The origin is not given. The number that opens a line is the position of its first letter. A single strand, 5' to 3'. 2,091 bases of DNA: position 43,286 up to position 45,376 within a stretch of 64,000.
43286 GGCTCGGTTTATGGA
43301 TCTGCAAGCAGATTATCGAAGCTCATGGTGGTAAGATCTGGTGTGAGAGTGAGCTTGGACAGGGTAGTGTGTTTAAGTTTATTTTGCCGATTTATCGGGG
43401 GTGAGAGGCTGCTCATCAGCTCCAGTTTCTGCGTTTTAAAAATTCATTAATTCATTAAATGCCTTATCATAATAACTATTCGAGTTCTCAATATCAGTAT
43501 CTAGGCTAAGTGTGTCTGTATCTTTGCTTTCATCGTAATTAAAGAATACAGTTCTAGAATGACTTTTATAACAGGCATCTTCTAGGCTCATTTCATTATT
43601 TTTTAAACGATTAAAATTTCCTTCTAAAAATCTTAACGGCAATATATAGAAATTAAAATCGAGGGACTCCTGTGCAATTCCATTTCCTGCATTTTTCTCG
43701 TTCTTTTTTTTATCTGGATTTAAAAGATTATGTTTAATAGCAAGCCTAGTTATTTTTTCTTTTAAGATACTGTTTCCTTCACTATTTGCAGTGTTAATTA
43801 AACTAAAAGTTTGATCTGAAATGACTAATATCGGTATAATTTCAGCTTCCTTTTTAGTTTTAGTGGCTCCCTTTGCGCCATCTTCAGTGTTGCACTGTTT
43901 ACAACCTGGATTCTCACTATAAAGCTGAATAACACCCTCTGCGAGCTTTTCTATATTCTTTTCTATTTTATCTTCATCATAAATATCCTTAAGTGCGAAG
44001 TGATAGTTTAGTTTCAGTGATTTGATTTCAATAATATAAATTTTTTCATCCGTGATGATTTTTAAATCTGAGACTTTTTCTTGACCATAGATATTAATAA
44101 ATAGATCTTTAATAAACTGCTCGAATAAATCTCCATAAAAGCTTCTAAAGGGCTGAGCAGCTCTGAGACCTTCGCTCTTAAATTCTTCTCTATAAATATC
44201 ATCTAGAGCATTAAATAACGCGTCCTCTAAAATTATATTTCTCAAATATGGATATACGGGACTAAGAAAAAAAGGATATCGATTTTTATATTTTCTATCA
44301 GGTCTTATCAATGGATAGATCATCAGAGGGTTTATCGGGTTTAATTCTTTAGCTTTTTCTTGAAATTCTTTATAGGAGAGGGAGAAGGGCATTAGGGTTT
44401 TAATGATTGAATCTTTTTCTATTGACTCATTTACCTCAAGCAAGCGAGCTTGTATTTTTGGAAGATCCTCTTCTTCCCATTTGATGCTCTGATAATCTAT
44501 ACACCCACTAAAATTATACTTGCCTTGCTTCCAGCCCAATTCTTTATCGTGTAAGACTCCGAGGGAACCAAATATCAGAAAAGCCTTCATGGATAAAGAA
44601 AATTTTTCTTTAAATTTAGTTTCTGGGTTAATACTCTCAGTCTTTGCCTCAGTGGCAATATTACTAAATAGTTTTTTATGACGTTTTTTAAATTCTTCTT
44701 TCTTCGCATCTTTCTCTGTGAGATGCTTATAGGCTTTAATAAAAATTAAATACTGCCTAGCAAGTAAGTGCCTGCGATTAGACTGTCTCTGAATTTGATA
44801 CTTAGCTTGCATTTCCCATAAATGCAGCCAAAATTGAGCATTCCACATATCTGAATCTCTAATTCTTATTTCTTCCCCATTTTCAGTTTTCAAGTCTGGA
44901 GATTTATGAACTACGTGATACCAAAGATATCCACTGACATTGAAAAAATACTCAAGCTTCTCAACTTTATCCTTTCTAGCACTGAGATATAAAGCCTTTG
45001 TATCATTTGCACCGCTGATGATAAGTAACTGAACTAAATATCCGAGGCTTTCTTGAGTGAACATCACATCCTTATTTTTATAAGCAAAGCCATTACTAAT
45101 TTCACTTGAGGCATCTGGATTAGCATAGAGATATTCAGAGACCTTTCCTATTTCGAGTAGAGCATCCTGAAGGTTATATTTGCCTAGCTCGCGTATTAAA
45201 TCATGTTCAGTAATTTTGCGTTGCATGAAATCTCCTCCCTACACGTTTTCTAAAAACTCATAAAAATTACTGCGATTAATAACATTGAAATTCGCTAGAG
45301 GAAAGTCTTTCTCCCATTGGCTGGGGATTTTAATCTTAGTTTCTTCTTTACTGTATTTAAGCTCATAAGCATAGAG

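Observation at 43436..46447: Two-gene accessory island: DUF4143-type AAA+ ATPase plus a 596-aa orphan with a PD-(D/E)xK-like core (candidate novel defence module)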

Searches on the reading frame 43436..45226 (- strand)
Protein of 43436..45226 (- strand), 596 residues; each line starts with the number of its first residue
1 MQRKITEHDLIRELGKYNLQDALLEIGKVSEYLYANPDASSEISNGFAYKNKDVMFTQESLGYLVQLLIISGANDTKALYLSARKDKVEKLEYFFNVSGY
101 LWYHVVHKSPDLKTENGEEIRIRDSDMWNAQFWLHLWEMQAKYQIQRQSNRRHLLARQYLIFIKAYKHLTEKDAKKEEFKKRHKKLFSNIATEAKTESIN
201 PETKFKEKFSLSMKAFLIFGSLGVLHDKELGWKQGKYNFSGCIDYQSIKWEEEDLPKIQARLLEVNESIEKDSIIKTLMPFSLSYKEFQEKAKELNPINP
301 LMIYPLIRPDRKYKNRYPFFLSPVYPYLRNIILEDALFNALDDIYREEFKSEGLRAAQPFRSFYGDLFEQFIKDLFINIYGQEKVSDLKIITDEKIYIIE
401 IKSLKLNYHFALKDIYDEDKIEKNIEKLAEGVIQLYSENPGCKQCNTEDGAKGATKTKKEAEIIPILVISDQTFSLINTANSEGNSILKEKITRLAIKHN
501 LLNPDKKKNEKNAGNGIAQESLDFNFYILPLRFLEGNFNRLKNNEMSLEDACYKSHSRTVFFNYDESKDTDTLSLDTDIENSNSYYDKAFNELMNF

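Call 3: search_protein_families(library=pfam, proteins=[window:43436-45226:-], max_evalue=1)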
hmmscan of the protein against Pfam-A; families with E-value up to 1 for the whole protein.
window:43436-45226:- (596 aa): 1 family
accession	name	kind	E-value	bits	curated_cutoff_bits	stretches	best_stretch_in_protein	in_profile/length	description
PF22063.2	Pdc1_Ge1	-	0.045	14.1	25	1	401-440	42-81/125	Pdc1 Ge1 domain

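Call 4: search_protein_families(library=padloc, proteins=[window:43436-45226:-], max_evalue=1)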
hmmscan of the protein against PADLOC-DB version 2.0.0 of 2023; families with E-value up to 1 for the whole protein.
window:43436-45226:- (596 aa): 0 families

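Call 5: search_protein_families(library=ncbifam, proteins=[window:43436-45226:-], max_evalue=1)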
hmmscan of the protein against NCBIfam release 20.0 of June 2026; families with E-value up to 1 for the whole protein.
window:43436-45226:- (596 aa): 0 families

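Call 6: find_homologous_proteins(query=window:43436-45226:-, max_evalue=0.001)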
Query window:43436-45226:- (596 aa): 19 proteins with E <= 0.001 among 8000 candidates.
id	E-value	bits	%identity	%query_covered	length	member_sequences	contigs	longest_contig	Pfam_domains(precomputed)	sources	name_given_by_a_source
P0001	0.0e+0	1274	96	100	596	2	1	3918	-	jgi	jgi:hypothetical protein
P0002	0.0e+0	1191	90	100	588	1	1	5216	-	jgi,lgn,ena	jgi:hypothetical protein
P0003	0.0e+0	1186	90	99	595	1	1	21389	-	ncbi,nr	ncbi:MAG: hypothetical protein EBR67_00650 [Proteobacteria bacterium]|nr:hypothetical protein [Pseud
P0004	0.0e+0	1156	88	100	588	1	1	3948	-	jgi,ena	jgi:hypothetical protein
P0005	0.0e+0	1156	85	100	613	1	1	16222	-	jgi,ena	-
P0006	0.0e+0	1108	85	100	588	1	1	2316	-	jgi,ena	jgi:hypothetical protein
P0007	0.0e+0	1089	82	100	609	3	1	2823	-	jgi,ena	jgi:hypothetical protein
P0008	0.0e+0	1086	81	100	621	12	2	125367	-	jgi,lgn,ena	jgi:hypothetical protein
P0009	0.0e+0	1081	81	100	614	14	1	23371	-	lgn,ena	-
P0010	0.0e+0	1069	81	100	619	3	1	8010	-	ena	-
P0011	0.0e+0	1067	80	100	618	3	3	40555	-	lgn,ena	-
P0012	0.0e+0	1042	79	100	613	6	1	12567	-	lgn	-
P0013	0.0e+0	1041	79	100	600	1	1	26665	-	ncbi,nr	ncbi:MAG: hypothetical protein VKK32_04860 [Candidatus Melainabacteria bacterium]|nr:hypothetical pr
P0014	0.0e+0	1013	78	100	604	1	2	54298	-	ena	-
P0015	0.0e+0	1013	78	100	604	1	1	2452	-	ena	-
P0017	9.2e-292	987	72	100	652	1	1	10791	-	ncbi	ncbi:MAG: hypothetical protein ACKO3R_07330 [bacterium]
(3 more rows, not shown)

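Call 7: search_protein_families(library=phrogs, proteins=[window:43436-45226:-], max_evalue=1)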
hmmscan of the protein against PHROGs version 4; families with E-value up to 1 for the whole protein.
window:43436-45226:- (596 aa): 1 family
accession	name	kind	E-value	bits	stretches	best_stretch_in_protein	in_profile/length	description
phrog_20797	-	unknown function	0.0029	18.8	1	158-202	4-46/54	-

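Call 8: search_solved_structures(query=window:43436-45226:-, max_evalue=10)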
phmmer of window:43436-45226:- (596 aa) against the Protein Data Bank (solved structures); distinct sequences matched with E-value up to 10: 0.

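Call 12: find_encoding_contigs(protein=P0008, flank=10000, max_places=3)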
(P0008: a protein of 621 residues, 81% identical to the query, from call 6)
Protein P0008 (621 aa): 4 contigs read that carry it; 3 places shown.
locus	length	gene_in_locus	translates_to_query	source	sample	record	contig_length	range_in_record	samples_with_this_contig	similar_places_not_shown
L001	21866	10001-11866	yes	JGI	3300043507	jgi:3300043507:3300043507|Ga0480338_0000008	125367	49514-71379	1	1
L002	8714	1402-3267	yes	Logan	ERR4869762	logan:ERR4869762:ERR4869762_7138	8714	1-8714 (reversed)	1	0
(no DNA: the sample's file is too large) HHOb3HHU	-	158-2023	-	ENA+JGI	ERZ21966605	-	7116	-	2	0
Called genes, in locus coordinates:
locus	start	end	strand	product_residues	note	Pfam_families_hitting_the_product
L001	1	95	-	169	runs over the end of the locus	-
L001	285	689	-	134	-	-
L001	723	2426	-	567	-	PF00664:ABC_membrane, PF00005:ABC_tran, PF02463:SMC_N (faint)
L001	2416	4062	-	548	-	PF00664:ABC_membrane, PF00005:ABC_tran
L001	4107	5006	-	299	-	-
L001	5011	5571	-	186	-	PF03079:ARD, PF07883:Cupin_2 (weak)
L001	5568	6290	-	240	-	PF00596:Aldolase_II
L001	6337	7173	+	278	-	PF01351:RNase_HII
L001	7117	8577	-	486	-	PF01134:GIDA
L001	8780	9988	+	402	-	PF13173:AAA_14, PF13401:AAA_22 (faint), PF13635:DUF4143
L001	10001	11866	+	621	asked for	-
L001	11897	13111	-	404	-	PF00512:HisKA, PF02518:HATPase_c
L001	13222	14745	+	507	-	PF00361:Proton_antipo_M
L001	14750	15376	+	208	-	PF01612:DNA_pol_A_exo1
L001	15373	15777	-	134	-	PF00293:NUDIX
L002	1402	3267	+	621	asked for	-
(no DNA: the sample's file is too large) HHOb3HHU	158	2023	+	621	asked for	-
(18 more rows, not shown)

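Call 13: find_encoding_contigs(protein=P0017, flank=10000, max_places=2)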
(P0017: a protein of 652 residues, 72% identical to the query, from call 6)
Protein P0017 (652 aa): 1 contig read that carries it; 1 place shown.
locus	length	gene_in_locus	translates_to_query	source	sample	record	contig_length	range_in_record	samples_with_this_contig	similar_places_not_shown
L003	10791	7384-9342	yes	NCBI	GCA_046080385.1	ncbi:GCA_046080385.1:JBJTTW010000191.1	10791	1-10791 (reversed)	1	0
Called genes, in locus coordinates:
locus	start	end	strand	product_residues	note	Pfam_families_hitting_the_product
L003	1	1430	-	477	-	PF00664:ABC_membrane, PF00005:ABC_tran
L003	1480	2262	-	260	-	PF00702:Hydrolase (weak)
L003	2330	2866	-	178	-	PF03079:ARD, PF07883:Cupin_2 (weak)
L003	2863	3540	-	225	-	PF00596:Aldolase_II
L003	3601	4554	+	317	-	PF01351:RNase_HII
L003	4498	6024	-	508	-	PF01134:GIDA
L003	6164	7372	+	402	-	PF13173:AAA_14, PF13401:AAA_22 (faint), PF13635:DUF4143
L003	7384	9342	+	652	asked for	-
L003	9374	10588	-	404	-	PF00512:HisKA, PF02518:HATPase_c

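Call 14: find_encoding_contigs(protein=P0014, flank=10000, max_places=2)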
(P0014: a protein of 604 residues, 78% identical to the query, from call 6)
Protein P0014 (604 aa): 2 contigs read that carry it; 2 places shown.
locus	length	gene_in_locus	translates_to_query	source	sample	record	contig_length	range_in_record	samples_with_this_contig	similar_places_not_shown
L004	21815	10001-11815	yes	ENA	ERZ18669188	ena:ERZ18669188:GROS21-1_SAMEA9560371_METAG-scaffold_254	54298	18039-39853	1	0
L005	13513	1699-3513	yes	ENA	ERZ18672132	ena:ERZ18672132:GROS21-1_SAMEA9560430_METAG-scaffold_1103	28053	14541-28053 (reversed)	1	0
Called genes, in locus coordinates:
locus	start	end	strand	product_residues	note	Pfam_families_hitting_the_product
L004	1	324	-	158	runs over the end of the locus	-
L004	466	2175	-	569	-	PF00664:ABC_membrane, PF00005:ABC_tran, PF02463:SMC_N (faint)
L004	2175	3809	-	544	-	PF00664:ABC_membrane, PF00005:ABC_tran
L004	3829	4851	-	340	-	-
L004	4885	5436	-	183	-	PF03079:ARD, PF07883:Cupin_2 (weak)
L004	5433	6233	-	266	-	PF00596:Aldolase_II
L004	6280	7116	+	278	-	PF01351:RNase_HII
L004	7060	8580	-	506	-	PF01134:GIDA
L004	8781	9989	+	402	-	PF13173:AAA_14, PF13401:AAA_22 (faint), PF13635:DUF4143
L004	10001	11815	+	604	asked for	-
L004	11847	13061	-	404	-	PF00512:HisKA, PF02518:HATPase_c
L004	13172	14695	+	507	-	PF00361:Proton_antipo_M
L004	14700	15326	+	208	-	PF01612:DNA_pol_A_exo1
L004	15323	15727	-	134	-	PF00293:NUDIX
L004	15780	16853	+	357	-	PF00294:PfkB, PF08543:Phos_pyr_kin (faint)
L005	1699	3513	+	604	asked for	-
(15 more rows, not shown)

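Call 15: find_encoding_contigs(protein=P0013, flank=10000, max_places=2)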
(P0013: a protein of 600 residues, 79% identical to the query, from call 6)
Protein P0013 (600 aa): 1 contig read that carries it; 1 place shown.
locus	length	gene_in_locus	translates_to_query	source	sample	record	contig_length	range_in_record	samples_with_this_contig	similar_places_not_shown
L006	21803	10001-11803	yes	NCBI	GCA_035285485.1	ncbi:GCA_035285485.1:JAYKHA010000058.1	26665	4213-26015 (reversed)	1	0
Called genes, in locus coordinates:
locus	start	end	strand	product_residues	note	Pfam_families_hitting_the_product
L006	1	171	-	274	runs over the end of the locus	?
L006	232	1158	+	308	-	-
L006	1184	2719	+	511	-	PF07660:STN (faint), PF16344:FecR_C (weak), PF00263:Secretin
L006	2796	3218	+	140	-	-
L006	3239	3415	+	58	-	-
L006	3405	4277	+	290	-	PF02899:Phage_int_SAM_1 (weak)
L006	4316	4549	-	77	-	-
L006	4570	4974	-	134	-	PF02566:OsmC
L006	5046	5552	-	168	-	PF03079:ARD, PF07883:Cupin_2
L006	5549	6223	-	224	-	PF00596:Aldolase_II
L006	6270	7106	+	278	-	PF01351:RNase_HII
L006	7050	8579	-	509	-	PF01134:GIDA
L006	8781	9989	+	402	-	PF13173:AAA_14, PF13401:AAA_22 (faint), PF13635:DUF4143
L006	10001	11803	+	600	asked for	-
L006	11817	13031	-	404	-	PF00512:HisKA, PF02518:HATPase_c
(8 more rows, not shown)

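Call 17: search_protein_representatives(alignment_id=A1)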
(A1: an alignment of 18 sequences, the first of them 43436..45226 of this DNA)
Query: 18 sequences, 614 profile positions. Proteins with E-value up to 0.001 (for the whole library): 32; up to 1e-10: 8; up to 1e-30: 2. The best 32 are listed.
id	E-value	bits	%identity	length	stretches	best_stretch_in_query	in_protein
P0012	0.0e+00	1307.6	-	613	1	1-614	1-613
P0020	3.2e-151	521.2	-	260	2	411-614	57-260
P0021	1.1e-26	109.8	-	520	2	193-589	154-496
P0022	3.3e-25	104.9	-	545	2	292-571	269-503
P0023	1.7e-24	102.5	-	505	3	271-512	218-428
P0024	5.0e-13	64.7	-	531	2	12-96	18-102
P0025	7.8e-11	57.4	-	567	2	2-90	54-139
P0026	9.0e-11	57.2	-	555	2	5-91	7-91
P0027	1.7e-10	56.3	-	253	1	324-569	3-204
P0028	3.1e-09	52.2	-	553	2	5-87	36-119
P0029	3.5e-09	52.0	-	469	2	7-85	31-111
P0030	4.6e-09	51.6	-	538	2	4-82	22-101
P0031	5.2e-09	51.4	-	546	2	4-86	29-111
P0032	1.7e-08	49.8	-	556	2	3-84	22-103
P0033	2.5e-08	49.2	-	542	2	4-83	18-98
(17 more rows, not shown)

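Call 20: predict_structure(alignment_id=A1)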
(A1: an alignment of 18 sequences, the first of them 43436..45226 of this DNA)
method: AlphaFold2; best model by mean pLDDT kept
length: 596 residues; sequences in the alignment: 18
mean_pLDDT: 37.8   pTM: 0.28
mean pLDDT of the five models: 37.8, 34.3, 34.1, 32.4, 32.2
residues with pLDDT >= 90: 0; 70-90: 18; 50-70: 56; < 50: 522
segments of 3 or more residues with pLDDT < 50: 1-31, 39-213, 228-246, 285-426, 428-489, 506-542, 546-596
pLDDT, mean of each block of 10 residues (from residue 1): 31 33 44 48 37 34 39 32 44 44 41 38 39 36 32 31 33 39 35 29 38 54 55 27 48 80 69 65 49 38 30 25 26 28 34 28 26 31 27 26 25 34 47 44 31 27 32 33 39 55 45 35 39 40 45 33 27 27 33 35
secondary structure, 60 per line:
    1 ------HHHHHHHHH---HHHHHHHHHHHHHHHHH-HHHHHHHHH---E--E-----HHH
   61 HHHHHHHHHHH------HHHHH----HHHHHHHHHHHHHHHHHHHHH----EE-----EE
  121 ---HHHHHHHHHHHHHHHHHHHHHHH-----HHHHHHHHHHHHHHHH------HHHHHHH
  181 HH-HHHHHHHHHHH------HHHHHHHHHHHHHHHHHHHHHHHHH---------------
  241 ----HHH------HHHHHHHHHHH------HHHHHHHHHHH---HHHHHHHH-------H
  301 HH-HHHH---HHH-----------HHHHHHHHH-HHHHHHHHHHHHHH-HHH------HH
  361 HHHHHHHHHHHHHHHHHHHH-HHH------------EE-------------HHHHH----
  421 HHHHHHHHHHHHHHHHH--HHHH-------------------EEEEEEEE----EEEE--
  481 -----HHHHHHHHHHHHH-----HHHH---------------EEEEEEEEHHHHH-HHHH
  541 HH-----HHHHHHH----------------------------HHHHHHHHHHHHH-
elements in order: H7-15 H19-35 H37-45 H58-71 H78-82 H87-107 H124-146 H152-167 H174-182 H184-194 H201-225 H254-264 H271-281 H285-292 H304-307 H325-333 H335-348 H359-380 H412-416 H421-437 H440-443 E463-470 E475-478 H486-498 H504-507 E523-530 H531-535 H537-542 H548-554 H583-595

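Call 21: find_homologous_proteins(query=A2, max_evalue=0.00001)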
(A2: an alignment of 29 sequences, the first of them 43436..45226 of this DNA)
Query A2 (29 sequences) (596 aa, profile of the alignment): 21 proteins with E <= 0.00001 among 8000 candidates.
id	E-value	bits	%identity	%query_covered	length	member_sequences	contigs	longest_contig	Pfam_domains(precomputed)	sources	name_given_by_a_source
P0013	6.8e-123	429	79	100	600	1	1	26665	-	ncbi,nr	ncbi:MAG: hypothetical protein VKK32_04860 [Candidatus Melainabacteria bacterium]|nr:hypothetical pr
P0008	4.5e-121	423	81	100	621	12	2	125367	-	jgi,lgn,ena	jgi:hypothetical protein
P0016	5.8e-120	420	78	100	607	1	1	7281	-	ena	-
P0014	6.2e-120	420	78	100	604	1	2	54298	-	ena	-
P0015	6.5e-120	420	78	100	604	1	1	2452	-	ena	-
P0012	3.9e-119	417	79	100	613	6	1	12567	-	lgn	-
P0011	8.2e-119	416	80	100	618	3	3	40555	-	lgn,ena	-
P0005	1.0e-118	416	85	100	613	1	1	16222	-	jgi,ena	-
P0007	2.7e-118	414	82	100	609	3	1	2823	-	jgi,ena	jgi:hypothetical protein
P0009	2.7e-117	411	81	100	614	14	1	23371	-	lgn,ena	-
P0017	1.0e-114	402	72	100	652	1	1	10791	-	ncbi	ncbi:MAG: hypothetical protein ACKO3R_07330 [bacterium]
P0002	2.2e-114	401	90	100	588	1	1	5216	-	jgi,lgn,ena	jgi:hypothetical protein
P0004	2.7e-114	401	88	100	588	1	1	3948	-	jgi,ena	jgi:hypothetical protein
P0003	2.6e-113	398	90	99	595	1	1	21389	-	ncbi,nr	ncbi:MAG: hypothetical protein EBR67_00650 [Proteobacteria bacterium]|nr:hypothetical protein [Pseud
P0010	9.4e-113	396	81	100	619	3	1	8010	-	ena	-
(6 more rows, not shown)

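Call 23: find_homologous_proteins(query=A3, max_evalue=0.00001)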
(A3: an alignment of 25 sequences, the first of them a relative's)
Query A3 (25 sequences) (538 aa, profile of the alignment): 41 proteins with E <= 0.00001 among 8000 candidates.
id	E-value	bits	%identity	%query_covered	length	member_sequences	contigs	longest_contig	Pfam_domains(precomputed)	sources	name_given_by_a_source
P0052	9.4e-211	719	45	98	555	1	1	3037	-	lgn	-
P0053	2.6e-205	701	45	99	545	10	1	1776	-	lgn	-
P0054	5.1e-205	700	45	99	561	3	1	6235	-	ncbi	-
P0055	1.1e-203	696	45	100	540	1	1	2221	-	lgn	-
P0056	5.5e-202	690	45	98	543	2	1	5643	-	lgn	-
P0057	1.8e-201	689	45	99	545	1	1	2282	-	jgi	-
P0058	5.2e-201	687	43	99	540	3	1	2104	-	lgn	-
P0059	5.8e-201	687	44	98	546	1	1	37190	-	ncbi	ncbi:MAG: hypothetical protein ACUZ77_05175 [Candidatus Brocadiales bacterium]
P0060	1.4e-200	686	44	99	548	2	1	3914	-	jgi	-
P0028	6.3e-199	680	47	99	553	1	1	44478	-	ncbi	-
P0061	1.5e-198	679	45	97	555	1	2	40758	-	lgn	-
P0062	7.6e-198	677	44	99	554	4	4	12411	-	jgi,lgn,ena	-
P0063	8.6e-198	677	43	98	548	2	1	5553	-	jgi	-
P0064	1.8e-197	675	43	99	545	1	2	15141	-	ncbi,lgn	-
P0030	2.6e-197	675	100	100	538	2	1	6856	-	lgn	-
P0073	3.0e-193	662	43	99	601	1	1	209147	-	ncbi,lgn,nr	ncbi:MAG: hypothetical protein PHV99_00270 [Candidatus Pacebacteria bacterium]|nr:hypothetical prote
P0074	9.7e-193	660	41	100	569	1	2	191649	-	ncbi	-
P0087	2.4e-153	530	35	98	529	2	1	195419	-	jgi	jgi:hypothetical protein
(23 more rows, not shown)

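Call 25: find_encoding_contigs(protein=P0073, flank=7000, max_places=1)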
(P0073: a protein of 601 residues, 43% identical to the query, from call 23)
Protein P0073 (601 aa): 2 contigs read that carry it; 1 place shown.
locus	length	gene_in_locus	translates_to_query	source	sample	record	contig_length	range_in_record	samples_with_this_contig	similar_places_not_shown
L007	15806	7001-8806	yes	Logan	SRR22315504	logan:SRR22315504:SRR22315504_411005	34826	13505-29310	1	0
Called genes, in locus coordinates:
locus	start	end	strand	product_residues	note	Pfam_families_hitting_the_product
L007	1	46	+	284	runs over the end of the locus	PF01745:IPT (faint), PF01715:IPPT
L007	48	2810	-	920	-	PF00239:Resolvase, PF07508:Recombinase (weak)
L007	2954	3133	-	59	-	-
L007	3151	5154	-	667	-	PF22763:NrS1-1_pol-like_HBD, PF13481:AAA_25, PF06745:ATPase (faint)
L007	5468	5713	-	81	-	-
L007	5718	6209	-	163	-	-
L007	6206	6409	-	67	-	-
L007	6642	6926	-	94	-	-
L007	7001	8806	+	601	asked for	-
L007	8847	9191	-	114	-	-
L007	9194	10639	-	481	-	PF13742:tRNA_anti_2, PF01336:tRNA_anti-codon (weak), PF02601:Exonuc_VII_L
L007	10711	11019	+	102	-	PF01541:GIY-YIG (faint)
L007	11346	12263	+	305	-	PF01451:LMWPc, PF01230:HIT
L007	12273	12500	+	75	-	-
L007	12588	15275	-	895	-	PF02861:Clp_N, PF23569:NBD_SMAX1, PF00004:AAA, PF17871:AAA_lid_9, PF00004:AAA (weak), PF07724:AAA_2, PF07728:AAA_5, PF10431:ClpB_D2-small, +7 more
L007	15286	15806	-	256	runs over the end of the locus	-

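Call 26: find_encoding_contigs(protein=P0074, flank=7000, max_places=1)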
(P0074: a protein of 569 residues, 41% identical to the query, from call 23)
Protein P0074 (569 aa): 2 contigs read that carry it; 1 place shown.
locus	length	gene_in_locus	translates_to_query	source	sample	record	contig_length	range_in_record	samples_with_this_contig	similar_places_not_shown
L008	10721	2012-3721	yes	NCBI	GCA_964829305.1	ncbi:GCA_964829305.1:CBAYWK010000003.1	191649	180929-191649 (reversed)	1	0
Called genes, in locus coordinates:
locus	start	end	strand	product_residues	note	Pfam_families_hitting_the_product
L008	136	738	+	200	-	PF19335:HMBD (weak), PF07291:MauE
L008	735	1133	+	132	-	-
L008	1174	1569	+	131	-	PF03713:DUF305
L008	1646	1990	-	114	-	-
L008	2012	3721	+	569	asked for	-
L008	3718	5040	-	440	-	-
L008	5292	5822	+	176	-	PF13328:HD_4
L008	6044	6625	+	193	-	PF13578:Methyltransf_24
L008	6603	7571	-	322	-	-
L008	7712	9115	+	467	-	PF07690:MFS_1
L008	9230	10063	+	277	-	PF08239:SH3_3 (weak), PF03734:YkuD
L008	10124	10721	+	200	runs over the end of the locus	PF13529:Peptidase_C39_2, PF03412:Peptidase_C39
